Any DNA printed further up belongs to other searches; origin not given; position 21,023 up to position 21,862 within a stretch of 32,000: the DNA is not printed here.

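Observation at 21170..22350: Translationally coupled pair of unknown genes at the prophage end: a 213-aa soluble protein plus a C-tail-anchored coiled-coil membrane protein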

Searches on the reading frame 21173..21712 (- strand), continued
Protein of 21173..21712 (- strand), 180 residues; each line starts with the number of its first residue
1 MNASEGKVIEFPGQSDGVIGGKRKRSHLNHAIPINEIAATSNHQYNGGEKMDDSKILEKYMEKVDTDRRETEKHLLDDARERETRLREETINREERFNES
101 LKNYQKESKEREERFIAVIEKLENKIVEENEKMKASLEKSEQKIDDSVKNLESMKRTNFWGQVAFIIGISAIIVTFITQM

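Call 114: search_protein_families(library=pfam, proteins=[L025:6001-6525:+, L026:5980-6489:+, L027:1-582:+, L028:3129-3653:+, L030:5941-6384:+, L032:5494-6057:+, L032:5001-5489:+], max_evalue=0.01)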
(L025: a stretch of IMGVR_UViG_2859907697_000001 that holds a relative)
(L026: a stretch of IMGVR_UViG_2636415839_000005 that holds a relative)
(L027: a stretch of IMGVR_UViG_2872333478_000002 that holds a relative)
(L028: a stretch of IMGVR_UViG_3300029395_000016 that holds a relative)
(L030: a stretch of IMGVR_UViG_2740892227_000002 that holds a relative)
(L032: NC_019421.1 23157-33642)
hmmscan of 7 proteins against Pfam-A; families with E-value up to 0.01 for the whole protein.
L025:6001-6525:+ (175 aa): 1 family
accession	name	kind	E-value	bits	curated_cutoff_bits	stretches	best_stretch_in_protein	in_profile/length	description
PF07798.16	CCDC90-like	-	0.0006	20.2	33.5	1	74-169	77-172/175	Coiled-coil domain-containing protein 90-like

L026:5980-6489:+ (170 aa): 2 families
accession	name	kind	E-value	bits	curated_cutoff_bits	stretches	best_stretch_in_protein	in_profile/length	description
PF04513.17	Baculo_PEP_C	-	0.00014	22.4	38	1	91-148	40-97/140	Baculovirus polyhedron envelope protein, PEP, C terminus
PF07798.16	CCDC90-like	-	0.008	16.5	33.5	1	122-167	123-168/175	Coiled-coil domain-containing protein 90-like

L027:1-582:+ (194 aa): 1 family
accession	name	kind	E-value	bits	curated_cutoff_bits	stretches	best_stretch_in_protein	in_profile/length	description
PF10779.14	XhlA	-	0.00098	19.7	34.7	1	127-185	4-64/67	Haemolysin XhlA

L028:3129-3653:+ (175 aa): 0 families

L030:5941-6384:+ (148 aa): 1 family
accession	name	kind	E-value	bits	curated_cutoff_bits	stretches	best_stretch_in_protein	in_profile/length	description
PF10779.14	XhlA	-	2.8e-05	24.7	34.7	1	81-138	8-64/67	Haemolysin XhlA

L032:5494-6057:+ (188 aa): 1 family
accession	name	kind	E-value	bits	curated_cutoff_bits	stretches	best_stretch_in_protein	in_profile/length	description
PF03194.20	LUC7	-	0.0056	16.9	33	1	15-150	47-188/246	LUC7 N_terminus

L032:5001-5489:+ (163 aa): 0 families
